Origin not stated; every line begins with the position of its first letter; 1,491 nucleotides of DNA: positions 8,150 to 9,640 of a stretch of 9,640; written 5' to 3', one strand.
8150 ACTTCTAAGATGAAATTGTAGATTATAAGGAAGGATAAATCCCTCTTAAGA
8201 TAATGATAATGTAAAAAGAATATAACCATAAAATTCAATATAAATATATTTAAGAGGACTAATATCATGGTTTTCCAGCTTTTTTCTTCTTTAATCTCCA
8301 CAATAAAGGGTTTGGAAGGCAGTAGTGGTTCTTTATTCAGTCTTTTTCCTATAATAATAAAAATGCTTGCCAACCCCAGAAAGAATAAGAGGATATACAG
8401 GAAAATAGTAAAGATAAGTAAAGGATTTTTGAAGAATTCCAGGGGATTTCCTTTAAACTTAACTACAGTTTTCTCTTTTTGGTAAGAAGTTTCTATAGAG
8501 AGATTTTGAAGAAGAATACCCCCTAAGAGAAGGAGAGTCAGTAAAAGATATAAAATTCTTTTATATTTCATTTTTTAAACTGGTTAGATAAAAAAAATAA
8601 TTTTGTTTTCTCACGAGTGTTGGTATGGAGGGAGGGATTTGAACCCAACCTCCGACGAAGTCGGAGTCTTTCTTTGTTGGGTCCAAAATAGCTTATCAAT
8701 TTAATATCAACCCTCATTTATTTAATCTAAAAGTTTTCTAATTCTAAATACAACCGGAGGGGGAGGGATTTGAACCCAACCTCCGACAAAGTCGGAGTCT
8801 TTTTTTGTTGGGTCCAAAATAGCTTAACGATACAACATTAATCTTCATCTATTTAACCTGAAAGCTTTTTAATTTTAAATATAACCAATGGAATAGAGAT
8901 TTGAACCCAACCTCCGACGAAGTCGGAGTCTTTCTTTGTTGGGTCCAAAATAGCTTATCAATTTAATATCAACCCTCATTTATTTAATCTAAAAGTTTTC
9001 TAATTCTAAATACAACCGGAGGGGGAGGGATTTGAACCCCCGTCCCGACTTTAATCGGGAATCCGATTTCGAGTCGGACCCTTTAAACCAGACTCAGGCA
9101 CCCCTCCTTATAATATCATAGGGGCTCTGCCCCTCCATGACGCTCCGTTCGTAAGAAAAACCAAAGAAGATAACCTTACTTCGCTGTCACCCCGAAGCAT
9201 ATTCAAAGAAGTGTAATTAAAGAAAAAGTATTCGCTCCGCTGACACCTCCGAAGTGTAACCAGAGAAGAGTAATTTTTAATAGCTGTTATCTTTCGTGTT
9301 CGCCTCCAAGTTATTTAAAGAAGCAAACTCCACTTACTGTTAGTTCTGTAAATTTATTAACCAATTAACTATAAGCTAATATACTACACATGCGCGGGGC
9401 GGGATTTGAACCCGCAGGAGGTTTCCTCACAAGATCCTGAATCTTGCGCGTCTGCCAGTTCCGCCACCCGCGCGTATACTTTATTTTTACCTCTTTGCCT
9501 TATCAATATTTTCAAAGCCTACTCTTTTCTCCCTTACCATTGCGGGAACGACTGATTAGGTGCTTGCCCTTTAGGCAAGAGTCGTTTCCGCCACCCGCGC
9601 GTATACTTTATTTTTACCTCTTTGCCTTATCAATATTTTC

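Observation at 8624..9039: Tandem array of 131-nt modules, each ending in a tRNA-Ser 3'-end look-alike, directly downstream of tRNA-Ser(CGA)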

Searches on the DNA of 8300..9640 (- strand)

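Call 7: search_rna_families(source=window, start=8300, end=9640, threshold=evalue, max_evalue=10, show_alignments=3)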
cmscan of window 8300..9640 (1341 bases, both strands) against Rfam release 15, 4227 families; matches with E-value up to 10: 14.
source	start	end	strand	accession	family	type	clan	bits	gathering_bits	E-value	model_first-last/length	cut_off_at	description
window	9017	9107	-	RF00005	tRNA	Gene; tRNA;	CL00001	55.6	29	6.1e-11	1-71/71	no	tRNA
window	9391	9473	-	RF00005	tRNA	Gene; tRNA;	CL00001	54.8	29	1e-10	1-71/71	no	tRNA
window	9017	9070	+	RF04351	Plastid-psbl-rps4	Cis-reg;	-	29.8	68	0.00071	1-53/53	no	Plastid-psbl-rps4 3UTR RNA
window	8967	9116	-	RF02223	sX4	Gene; sRNA;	-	25.2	70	0.0066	1-167/167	no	Proteobacterial sRNA sX4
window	8846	8885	-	RF00109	Vimentin3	Cis-reg;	-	23.8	36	0.34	1-67/67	no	Vimentin 3' UTR protein-binding region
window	8307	8378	-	RF01179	snoU83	Gene; snRNA; snoRNA; CD-box;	-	19.3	50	3.9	1-84/84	no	Small nucleolar RNA U83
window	8769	8950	+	RF04174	MIR4208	Gene; miRNA;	-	18.9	140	7.4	1-191/191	no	MIR4208 microRNA precursor family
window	9390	9473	+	RF04354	Plastid-ycf2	Cis-reg;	-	18.1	65.7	1.3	1-75/75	no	Plastid-ycf2 5UTR RNA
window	8626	8666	+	RF04351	Plastid-psbl-rps4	Cis-reg;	-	15.9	68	4.2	1-53/53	no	Plastid-psbl-rps4 3UTR RNA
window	8755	8807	+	RF04351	Plastid-psbl-rps4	Cis-reg;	-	15.2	68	6.3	1-53/53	no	Plastid-psbl-rps4 3UTR RNA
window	9001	9084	-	RF00233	Tymo_tRNA-like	Cis-reg;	-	14.9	40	3.4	1-84/84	no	Tymovirus/Pomovirus/Furovirus tRNA-like 3' UTR element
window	9392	9473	-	RF01684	mascRNA-menRNA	Gene;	-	14.9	42.5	9.5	1-56/56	no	MALAT1-associated small cytoplasmic RNA/MEN beta RNA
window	8348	8406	+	RF01675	CrcZ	Gene; sRNA;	-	14.2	95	0.31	1-398/398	no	Pseudomonas sRNA CrcZ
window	9516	9530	-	RF02914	DUF805b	Cis-reg;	CL00115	11.3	35.6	8.4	1-35/35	no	DUF805b RNA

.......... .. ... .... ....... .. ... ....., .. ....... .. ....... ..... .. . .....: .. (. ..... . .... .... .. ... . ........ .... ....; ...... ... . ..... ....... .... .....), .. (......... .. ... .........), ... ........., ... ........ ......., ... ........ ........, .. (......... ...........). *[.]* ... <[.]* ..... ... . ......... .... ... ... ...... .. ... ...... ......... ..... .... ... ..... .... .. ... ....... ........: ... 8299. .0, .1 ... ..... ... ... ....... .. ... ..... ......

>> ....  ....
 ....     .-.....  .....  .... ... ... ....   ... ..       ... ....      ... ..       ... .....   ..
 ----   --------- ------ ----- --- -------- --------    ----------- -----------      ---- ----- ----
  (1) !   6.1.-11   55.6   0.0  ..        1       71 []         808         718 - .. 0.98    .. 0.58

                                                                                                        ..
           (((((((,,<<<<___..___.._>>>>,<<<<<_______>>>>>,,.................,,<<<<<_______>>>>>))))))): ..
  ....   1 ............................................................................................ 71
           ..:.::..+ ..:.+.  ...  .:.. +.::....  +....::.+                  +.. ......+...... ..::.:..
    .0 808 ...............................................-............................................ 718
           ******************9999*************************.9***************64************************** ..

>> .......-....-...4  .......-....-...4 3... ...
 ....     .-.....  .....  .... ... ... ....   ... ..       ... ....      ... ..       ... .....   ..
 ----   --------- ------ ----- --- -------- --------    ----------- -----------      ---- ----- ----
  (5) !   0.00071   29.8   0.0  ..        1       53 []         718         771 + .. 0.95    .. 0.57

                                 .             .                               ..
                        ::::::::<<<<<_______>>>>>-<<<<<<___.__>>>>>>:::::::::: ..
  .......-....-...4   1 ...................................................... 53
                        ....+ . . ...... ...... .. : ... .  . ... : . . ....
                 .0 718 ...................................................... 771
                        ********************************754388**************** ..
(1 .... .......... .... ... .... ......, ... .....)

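Call 79: search_dna_similar(query=window:8755-8908:-, collection=phages, mode=distant, max_evalue=0.01, max_rows=10)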
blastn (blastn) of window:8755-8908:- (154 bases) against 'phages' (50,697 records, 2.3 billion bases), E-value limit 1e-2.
No match.

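Call 80: search_dna_similar(query=window:8755-8908:-, collection=plasmids, mode=distant, max_evalue=0.01, max_rows=10)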
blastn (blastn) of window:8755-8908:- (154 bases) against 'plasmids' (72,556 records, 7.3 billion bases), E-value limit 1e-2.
No match.

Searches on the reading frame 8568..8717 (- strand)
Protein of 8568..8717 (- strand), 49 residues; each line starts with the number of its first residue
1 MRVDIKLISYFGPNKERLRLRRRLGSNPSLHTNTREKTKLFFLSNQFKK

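Call 87: find_encoding_contigs(protein=window:8568-8717:-, flank=10000, max_places=8)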
Protein window:8568-8717:- (49 aa): no gene with exactly this product is on record in the collection.
